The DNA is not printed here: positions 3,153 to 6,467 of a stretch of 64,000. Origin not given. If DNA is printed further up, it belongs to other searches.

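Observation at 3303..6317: Single-chain tandem PilB/GspE ATPase (two full, apparently active modules)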

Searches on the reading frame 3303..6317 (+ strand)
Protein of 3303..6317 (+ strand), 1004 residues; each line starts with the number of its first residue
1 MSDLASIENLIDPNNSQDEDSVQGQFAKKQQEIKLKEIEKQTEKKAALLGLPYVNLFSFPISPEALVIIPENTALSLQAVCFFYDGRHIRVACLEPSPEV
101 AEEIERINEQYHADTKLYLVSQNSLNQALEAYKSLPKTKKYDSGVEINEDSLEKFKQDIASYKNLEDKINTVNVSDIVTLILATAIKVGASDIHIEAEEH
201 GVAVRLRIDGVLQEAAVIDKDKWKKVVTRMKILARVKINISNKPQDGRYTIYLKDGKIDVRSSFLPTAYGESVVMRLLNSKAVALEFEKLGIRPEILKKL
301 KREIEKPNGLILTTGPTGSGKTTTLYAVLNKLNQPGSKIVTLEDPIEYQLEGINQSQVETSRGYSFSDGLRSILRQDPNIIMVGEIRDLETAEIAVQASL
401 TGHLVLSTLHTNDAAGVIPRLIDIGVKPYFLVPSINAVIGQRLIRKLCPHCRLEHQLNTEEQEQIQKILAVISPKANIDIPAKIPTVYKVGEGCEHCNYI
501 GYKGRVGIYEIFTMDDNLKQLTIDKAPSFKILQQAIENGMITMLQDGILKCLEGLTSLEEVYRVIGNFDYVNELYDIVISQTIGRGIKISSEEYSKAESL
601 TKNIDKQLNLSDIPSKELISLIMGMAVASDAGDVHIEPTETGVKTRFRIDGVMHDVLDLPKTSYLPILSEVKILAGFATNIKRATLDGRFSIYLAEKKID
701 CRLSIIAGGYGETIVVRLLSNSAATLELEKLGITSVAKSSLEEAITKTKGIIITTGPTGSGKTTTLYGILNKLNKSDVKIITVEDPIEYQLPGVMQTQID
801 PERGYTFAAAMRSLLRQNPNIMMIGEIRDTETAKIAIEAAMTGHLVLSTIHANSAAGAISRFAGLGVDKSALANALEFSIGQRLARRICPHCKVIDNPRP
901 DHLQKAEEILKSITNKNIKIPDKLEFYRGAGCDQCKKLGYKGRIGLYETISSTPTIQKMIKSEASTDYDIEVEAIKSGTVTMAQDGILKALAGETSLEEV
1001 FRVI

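Call 3: search_protein_families(library=pfam, proteins=[window:3303-6317:+], max_evalue=0.01)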
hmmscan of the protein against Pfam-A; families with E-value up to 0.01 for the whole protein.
window:3303-6317:+ (1004 aa): 34 families (the best 25 are shown)
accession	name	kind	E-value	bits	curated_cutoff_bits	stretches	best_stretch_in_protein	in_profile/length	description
PF00437.27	T2SSE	-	1.9e-230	764.3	24.9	2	174-563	8-370/370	Type II/IV secretion system protein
PF25199.1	nSTAND_NTPase5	-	8.9e-11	42.2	34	2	292-365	24-100/145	Novel STAND NTPase 5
PF13401.12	AAA_22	-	9.8e-10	39.3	27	2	747-784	3-40/130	AAA domain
PF05157.20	MshEN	-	1.3e-09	38.3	23.1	1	49-135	1-86/90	MshEN domain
PF20720.3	nSTAND3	-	1.3e-08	35.1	27.2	1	745-786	13-54/155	Novel STAND NTPase 3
PF04851.21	ResIII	-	2e-08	34.7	22.5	0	295-342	10-59/164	Type III restriction enzyme, res subunit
PF13604.12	AAA_30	-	1e-07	32.4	27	0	740-781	9-50/191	AAA domain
PF13173.12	AAA_14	-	1.6e-07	31.8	27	0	750-854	3-98/129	AAA domain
PF12775.13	AAA_7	-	1.5e-06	28.3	25.8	0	738-783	22-67/181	P-loop containing dynein motor region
PF01637.24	ATPase_2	-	4.6e-06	27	33.2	0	296-351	7-63/225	ATPase domain predominantly from Archaea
PF00005.33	ABC_tran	-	6.3e-06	27.3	25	0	311-353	14-52/137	ABC transporter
PF02492.25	cobW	-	6.6e-06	26.3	20.7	0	752-782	3-34/180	CobW/HypB/UreG, nucleotide-binding domain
PF00004.35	AAA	-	7.5e-06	26.9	21.2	0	311-389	1-69/131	ATPase family associated with various cellular activities (AAA)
PF13191.12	AAA_16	-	9.6e-06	26.6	32.6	0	302-339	17-54/167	AAA ATPase domain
PF13662.12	Toprim_4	-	1.4e-05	25.6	25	0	729-780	35-81/85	Toprim domain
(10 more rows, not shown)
